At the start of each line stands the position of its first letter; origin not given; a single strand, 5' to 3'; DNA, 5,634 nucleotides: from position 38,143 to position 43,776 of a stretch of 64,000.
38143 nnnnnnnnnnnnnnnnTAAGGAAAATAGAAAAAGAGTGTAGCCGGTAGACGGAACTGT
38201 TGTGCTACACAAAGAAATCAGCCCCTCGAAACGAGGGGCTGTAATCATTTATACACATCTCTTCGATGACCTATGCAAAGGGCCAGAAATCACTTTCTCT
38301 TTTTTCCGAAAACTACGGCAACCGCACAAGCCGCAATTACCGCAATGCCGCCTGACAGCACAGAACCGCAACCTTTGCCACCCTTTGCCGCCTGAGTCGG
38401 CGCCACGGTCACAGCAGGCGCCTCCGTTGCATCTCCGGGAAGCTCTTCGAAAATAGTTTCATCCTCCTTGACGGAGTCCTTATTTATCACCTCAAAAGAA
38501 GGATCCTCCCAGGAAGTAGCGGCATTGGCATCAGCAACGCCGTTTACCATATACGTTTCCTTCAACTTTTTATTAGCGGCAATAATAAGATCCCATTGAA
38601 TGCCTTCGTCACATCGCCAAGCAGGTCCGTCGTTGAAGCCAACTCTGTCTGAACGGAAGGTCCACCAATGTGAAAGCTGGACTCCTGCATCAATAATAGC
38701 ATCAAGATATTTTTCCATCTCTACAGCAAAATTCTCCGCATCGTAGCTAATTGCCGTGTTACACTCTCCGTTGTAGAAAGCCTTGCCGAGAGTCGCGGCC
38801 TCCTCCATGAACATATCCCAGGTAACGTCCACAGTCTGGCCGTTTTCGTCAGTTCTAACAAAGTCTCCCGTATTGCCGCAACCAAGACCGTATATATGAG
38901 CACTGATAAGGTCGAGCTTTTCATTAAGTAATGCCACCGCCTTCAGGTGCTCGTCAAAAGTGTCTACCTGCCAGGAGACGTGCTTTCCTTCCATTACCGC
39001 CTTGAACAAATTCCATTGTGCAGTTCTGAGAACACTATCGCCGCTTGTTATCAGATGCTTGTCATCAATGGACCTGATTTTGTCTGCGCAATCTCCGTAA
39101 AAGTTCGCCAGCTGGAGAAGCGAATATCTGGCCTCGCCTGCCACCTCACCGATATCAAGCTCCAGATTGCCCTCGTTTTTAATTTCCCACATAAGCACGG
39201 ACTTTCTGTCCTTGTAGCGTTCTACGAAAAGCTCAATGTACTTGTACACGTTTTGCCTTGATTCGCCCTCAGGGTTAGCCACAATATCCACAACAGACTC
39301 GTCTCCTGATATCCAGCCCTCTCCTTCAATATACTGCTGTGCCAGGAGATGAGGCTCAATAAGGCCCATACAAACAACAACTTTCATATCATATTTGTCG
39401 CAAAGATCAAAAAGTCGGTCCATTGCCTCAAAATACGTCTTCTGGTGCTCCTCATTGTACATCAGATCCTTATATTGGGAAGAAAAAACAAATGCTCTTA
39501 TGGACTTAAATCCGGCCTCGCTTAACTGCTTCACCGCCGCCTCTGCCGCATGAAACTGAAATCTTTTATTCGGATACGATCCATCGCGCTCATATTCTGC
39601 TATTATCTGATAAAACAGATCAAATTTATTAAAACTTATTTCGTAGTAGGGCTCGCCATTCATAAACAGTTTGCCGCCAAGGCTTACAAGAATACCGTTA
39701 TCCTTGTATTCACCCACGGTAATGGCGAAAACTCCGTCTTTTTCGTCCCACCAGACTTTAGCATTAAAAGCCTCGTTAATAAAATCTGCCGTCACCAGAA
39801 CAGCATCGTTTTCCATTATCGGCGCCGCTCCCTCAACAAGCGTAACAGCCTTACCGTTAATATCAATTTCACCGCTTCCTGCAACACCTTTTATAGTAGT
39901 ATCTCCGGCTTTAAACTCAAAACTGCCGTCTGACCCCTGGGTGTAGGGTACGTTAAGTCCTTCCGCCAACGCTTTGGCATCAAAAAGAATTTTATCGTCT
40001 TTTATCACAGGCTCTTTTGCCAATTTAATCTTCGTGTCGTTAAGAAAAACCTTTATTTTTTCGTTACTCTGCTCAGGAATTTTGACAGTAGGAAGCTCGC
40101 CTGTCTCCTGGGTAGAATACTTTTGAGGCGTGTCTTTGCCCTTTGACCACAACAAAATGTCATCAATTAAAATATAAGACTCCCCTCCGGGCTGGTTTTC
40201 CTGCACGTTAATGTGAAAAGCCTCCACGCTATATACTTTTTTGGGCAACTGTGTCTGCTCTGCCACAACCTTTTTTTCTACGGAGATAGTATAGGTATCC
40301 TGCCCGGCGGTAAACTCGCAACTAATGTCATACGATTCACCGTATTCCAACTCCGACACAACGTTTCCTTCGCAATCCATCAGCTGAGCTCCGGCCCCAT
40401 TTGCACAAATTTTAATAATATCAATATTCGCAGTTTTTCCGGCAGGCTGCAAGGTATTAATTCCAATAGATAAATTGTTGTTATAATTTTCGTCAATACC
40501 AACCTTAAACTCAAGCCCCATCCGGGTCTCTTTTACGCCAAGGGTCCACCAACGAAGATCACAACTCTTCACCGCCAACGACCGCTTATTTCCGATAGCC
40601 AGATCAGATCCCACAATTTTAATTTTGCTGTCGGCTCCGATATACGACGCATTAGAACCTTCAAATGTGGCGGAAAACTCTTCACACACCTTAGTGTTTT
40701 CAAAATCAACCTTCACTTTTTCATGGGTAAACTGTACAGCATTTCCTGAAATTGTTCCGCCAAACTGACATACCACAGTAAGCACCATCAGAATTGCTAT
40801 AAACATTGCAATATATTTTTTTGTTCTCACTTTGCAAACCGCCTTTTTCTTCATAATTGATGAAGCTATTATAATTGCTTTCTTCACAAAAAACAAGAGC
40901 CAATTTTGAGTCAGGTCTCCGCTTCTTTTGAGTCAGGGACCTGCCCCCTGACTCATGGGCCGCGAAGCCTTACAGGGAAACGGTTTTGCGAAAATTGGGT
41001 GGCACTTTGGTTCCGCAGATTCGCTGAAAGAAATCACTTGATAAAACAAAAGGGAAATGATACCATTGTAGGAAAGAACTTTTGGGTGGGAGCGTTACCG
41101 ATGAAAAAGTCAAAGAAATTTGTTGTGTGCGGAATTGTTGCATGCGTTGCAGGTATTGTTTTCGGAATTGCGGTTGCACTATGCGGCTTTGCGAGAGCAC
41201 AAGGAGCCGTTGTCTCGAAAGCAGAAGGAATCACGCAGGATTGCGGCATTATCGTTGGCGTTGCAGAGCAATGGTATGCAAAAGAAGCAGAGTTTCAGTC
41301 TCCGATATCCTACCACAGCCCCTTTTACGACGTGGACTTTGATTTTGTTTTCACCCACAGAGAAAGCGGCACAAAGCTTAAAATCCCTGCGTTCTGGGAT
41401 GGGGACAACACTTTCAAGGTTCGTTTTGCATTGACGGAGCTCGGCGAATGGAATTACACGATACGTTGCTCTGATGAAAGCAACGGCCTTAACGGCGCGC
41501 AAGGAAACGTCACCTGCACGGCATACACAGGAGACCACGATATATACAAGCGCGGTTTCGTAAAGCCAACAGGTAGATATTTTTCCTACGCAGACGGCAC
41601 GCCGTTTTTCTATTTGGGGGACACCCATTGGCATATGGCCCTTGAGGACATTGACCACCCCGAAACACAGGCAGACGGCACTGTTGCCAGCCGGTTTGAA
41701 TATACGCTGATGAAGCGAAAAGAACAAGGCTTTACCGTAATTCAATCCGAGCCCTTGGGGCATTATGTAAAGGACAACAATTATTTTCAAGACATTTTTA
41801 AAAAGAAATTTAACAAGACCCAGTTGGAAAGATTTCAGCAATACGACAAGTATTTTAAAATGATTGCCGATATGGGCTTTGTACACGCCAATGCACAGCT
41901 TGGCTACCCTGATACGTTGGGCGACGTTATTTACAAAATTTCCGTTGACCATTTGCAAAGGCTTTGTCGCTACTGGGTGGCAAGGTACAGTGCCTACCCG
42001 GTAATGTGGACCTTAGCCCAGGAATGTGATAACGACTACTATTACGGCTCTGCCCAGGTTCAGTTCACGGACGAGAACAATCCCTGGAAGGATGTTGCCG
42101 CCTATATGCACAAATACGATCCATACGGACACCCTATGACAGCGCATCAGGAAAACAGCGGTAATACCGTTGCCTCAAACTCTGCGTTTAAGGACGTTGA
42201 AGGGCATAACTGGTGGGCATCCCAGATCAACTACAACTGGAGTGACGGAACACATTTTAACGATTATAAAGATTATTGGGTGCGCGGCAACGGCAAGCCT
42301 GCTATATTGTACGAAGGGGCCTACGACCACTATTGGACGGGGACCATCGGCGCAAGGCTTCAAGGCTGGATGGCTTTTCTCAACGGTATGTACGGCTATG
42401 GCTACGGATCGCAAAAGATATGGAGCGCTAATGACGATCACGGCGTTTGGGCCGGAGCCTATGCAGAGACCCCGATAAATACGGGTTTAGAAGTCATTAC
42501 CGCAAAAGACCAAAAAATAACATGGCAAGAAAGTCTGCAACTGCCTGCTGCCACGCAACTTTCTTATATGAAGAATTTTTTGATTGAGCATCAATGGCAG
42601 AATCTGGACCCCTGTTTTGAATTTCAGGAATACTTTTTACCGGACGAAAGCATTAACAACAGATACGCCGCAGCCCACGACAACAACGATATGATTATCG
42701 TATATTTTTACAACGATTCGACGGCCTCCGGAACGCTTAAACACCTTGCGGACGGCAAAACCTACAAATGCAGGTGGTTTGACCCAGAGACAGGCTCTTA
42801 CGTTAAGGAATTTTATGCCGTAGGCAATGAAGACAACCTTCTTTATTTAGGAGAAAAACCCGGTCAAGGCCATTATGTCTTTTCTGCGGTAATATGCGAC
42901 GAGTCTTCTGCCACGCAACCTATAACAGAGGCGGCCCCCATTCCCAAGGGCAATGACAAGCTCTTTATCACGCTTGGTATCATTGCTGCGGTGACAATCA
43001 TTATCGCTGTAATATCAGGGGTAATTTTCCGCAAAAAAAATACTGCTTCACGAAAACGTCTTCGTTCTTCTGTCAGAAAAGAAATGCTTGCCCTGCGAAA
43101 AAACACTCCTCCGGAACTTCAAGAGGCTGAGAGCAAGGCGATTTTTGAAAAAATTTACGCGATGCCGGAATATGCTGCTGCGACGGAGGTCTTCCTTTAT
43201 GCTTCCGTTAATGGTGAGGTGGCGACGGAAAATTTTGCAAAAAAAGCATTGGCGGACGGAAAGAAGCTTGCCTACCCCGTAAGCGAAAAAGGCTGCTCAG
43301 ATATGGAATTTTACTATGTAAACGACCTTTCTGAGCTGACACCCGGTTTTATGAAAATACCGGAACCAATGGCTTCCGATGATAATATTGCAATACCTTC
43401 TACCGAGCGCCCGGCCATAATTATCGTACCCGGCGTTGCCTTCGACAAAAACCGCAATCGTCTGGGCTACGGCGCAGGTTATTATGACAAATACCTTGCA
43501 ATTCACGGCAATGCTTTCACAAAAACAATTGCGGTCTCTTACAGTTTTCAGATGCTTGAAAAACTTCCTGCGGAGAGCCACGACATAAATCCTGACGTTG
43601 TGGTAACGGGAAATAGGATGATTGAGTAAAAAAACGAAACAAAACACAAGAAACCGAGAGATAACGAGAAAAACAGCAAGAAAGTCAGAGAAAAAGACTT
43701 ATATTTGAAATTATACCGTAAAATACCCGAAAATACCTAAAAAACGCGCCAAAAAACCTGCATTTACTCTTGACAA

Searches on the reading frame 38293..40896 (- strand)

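Call 30: search_protein_families(library=pfam, proteins=[window:38293-40896:-], max_evalue=0.00001)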
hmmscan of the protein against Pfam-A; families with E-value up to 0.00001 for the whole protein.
window:38293-40896:- (868 aa): 2 families
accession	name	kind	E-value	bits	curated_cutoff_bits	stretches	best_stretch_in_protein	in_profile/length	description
PF07833.16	Cu_amine_oxidN1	-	4.5e-15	56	24.2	1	285-390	2-106/108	Copper amine oxidase N-terminal domain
PF00150.24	Cellulase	-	7.5e-10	39.2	23.5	1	450-744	22-266/272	Cellulase (glycosyl hydrolase family 5)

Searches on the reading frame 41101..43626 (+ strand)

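Call 30: search_protein_families(library=pfam, proteins=[window:41101-43626:+], max_evalue=0.00001)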
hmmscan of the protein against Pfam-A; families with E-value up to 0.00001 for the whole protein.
window:41101-43626:+ (842 aa): 3 families
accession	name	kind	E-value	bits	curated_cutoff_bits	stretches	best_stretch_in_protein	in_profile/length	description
PF13204.13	Apiosidase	-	8.2e-42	144.4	26.5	1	157-500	3-319/320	Apiosidase-like, catalytic domain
PF01812.26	5-FTHF_cyc-lig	-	2.5e-36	125.8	27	1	656-836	2-185/186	5-formyltetrahydrofolate cyclo-ligase family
PF16586.11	DUF5060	-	1e-17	64.6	27.2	1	56-123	3-69/70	Domain of unknown function (DUF5060)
